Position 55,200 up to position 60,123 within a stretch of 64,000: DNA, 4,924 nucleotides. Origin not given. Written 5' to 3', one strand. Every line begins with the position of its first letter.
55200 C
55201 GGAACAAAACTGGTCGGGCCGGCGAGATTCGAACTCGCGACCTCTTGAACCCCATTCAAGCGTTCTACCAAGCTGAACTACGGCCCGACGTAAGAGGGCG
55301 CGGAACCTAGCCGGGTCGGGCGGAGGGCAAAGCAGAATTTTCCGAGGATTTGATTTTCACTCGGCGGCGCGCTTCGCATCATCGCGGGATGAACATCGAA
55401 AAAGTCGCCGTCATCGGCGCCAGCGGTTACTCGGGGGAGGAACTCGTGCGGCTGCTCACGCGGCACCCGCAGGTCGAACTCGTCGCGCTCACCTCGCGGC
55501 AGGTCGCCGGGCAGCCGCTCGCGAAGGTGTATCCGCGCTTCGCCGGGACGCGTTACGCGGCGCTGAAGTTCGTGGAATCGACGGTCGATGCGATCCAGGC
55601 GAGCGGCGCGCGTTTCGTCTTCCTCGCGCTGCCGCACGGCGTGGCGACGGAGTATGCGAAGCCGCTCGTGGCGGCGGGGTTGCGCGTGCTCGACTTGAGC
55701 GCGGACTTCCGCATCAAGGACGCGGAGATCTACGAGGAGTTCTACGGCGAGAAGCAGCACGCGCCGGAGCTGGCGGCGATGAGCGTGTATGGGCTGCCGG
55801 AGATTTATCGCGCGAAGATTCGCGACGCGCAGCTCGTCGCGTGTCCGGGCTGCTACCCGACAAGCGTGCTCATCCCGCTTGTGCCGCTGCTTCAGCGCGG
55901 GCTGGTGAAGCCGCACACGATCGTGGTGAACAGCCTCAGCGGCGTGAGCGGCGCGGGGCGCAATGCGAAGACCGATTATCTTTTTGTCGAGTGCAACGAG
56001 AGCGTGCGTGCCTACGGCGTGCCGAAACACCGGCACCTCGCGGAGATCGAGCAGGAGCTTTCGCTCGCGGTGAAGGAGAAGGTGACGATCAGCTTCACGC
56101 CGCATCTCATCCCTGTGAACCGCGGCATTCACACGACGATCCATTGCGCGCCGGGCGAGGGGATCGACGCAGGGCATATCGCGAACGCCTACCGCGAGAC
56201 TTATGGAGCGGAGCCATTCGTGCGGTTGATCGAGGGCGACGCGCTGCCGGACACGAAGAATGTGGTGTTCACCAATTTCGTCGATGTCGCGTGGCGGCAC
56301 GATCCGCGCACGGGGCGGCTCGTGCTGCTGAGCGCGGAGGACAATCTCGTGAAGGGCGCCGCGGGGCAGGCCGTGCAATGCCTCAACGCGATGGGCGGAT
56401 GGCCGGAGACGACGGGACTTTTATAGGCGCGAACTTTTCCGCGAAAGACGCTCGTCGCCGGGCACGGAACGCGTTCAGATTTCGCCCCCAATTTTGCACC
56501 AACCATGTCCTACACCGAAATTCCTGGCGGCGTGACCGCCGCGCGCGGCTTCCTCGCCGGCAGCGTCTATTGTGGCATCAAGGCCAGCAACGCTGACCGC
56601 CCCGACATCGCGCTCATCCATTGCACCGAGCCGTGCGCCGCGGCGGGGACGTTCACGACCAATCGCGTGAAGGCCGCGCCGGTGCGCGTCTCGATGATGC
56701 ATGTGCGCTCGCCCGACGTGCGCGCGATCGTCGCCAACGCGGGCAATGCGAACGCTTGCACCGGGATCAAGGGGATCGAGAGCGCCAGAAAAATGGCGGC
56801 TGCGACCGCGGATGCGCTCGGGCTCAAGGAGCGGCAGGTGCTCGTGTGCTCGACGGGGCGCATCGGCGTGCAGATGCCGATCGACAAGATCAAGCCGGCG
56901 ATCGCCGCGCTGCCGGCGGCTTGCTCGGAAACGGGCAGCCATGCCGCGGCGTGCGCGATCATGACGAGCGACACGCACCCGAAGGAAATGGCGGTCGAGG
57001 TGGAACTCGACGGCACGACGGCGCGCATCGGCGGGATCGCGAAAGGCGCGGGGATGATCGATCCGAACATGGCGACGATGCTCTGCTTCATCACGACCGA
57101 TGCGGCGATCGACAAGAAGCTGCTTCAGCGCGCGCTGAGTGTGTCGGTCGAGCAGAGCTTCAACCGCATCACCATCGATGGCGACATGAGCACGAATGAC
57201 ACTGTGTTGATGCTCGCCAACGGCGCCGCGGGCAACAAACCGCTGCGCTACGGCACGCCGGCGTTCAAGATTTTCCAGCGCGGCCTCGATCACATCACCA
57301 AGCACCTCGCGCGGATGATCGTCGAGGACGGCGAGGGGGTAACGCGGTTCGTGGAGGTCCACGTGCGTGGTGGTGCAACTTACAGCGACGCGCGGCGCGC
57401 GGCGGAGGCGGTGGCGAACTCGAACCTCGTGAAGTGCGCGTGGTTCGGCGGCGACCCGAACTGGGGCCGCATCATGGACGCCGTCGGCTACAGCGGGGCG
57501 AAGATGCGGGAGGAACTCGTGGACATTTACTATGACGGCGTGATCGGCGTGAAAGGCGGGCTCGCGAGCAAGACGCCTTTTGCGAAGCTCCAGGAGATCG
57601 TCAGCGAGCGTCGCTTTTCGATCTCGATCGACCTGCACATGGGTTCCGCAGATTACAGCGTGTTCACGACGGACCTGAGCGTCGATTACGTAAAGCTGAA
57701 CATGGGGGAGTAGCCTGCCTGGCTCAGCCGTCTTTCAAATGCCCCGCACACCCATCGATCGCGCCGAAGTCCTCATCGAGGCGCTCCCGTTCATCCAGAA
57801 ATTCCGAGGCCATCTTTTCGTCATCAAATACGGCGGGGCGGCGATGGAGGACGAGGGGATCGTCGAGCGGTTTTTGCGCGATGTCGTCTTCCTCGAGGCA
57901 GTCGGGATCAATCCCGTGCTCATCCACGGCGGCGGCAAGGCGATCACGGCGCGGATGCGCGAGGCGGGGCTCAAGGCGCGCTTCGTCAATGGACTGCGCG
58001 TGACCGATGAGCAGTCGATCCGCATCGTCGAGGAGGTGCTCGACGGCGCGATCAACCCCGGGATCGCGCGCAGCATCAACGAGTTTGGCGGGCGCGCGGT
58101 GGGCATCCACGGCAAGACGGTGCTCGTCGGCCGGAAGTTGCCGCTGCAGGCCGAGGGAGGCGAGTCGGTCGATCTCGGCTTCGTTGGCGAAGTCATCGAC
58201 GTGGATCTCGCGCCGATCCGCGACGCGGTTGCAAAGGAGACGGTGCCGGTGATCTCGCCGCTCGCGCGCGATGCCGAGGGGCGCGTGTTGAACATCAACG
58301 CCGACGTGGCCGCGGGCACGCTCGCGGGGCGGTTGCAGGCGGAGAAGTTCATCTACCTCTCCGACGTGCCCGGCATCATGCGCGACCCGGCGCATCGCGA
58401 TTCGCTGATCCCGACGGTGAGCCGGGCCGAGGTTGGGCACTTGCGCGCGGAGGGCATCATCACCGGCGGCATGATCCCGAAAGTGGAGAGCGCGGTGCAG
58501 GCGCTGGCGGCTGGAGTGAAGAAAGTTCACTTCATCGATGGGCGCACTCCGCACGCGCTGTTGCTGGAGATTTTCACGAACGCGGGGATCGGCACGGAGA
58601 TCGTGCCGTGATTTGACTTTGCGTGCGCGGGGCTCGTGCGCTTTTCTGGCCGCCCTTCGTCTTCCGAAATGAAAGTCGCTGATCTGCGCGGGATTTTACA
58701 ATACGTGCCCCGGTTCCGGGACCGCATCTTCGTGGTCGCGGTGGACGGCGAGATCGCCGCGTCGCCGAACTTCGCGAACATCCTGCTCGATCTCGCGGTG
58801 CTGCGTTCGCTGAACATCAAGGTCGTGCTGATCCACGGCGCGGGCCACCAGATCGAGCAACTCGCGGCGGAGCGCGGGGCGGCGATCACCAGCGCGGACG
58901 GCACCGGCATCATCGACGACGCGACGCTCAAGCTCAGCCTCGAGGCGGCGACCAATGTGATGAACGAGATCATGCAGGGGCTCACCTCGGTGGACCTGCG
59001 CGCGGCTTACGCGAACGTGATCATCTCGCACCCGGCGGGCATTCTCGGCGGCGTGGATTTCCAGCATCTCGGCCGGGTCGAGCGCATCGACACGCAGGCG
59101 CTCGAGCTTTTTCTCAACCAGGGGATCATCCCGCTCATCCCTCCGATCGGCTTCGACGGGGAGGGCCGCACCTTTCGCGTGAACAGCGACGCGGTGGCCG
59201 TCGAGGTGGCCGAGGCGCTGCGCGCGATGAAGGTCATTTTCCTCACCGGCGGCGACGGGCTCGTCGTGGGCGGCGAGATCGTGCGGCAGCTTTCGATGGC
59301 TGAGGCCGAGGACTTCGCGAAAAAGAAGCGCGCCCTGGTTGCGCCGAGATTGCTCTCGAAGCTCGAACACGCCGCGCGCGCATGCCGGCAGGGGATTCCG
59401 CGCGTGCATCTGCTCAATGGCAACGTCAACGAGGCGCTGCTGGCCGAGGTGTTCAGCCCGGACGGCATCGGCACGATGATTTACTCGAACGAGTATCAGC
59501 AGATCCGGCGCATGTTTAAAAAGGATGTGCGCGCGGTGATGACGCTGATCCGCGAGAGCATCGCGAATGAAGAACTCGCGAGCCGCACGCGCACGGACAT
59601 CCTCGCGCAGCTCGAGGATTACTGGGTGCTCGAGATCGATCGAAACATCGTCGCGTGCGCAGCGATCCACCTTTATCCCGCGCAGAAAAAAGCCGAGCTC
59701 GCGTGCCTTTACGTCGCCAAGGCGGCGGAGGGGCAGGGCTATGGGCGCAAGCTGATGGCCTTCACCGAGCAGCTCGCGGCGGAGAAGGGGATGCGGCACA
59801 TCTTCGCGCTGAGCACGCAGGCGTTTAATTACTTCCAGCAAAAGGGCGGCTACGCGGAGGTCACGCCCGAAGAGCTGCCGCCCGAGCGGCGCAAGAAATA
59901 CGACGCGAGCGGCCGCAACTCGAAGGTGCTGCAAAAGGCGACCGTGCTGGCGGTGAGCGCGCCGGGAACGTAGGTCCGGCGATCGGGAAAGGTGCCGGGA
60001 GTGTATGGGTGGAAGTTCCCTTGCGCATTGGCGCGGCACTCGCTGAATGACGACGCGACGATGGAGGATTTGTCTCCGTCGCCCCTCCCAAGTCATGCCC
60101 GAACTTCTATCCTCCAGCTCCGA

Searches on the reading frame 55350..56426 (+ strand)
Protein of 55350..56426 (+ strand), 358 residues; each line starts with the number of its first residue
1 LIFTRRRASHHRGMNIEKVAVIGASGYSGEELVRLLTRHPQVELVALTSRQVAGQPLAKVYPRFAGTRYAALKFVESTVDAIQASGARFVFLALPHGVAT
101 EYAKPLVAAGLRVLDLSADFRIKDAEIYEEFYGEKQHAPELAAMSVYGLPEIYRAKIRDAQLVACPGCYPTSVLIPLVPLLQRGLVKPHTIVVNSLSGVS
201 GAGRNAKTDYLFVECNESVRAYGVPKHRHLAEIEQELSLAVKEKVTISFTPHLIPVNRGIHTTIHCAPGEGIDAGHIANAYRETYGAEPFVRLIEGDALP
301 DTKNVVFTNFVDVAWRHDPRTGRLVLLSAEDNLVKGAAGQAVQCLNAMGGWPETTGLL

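Call 46: search_protein_families(library=pfam, proteins=[window:55350-56426:+], max_evalue=0.0001)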
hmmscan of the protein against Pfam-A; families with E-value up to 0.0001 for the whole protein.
window:55350-56426:+ (358 aa): 3 families
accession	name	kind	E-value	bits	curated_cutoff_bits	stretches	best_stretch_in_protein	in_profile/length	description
PF22698.1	Semialdhyde_dhC_1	-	6.8e-58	195.6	27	1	168-332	1-165/165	Semialdehyde dehydrogenase, dimerisation domain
PF01118.30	Semialdhyde_dh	-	1.2e-30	106.9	26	1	18-160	1-121/121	Semialdehyde dehydrogenase, NAD binding domain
PF02774.23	Semialdhyde_dhC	-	2.5e-24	86.9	26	1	177-335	1-184/184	Semialdehyde dehydrogenase, dimerisation domain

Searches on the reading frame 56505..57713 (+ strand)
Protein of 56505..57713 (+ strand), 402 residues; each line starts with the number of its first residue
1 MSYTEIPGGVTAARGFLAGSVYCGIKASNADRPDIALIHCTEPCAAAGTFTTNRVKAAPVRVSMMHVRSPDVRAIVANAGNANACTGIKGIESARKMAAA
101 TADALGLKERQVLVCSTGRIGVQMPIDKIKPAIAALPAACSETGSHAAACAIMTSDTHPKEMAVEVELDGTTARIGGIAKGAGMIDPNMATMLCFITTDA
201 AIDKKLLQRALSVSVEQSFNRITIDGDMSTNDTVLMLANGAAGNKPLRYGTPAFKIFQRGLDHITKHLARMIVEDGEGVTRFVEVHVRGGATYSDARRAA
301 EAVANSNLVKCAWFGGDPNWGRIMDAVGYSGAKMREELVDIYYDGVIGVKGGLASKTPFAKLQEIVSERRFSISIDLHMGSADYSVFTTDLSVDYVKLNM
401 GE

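Call 46: search_protein_families(library=pfam, proteins=[window:56505-57713:+], max_evalue=0.0001)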
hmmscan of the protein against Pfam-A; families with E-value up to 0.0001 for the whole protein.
window:56505-57713:+ (402 aa): 1 family
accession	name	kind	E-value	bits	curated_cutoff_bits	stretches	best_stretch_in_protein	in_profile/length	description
PF01960.23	ArgJ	-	5.9e-141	470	32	1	19-399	3-372/377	ArgJ family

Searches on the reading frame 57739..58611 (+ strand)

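Call 46: search_protein_families(library=pfam, proteins=[window:57739-58611:+], max_evalue=0.0001)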
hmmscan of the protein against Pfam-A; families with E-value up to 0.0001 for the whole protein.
window:57739-58611:+ (290 aa): 1 family
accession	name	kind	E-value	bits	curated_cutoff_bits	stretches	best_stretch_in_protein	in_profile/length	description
PF00696.33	AA_kinase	-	3.2e-43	148.6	24.9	1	26-267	2-234/234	Amino acid kinase family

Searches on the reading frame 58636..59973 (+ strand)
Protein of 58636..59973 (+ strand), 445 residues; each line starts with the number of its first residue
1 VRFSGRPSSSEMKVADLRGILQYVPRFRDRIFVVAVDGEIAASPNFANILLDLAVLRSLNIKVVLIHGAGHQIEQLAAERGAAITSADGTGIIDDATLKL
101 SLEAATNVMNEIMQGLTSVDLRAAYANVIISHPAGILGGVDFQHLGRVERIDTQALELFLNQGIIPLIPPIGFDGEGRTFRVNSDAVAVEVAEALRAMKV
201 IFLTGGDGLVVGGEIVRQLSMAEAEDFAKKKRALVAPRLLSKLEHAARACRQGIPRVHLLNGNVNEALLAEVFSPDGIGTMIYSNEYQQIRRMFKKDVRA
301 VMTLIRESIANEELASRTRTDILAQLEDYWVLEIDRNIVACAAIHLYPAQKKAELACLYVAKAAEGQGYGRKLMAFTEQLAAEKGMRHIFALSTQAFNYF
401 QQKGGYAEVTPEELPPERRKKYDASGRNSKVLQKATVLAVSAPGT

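Call 46: search_protein_families(library=pfam, proteins=[window:58636-59973:+], max_evalue=0.0001)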
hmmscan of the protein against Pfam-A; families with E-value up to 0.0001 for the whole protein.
window:58636-59973:+ (445 aa): 4 families
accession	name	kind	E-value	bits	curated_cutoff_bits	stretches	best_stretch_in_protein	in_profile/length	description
PF00696.33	AA_kinase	-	1.3e-25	91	24.9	1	31-261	2-234/234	Amino acid kinase family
PF00583.31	Acetyltransf_1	-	3.3e-13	50.4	20.7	1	322-398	28-104/116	Acetyltransferase (GNAT) family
PF13508.13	Acetyltransf_7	-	6.3e-10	39.7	27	1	327-404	3-80/84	Acetyltransferase (GNAT) domain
PF13673.13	Acetyltransf_10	-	7.7e-05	23.1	23.6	0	307-412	15-113/128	Acetyltransferase (GNAT) domain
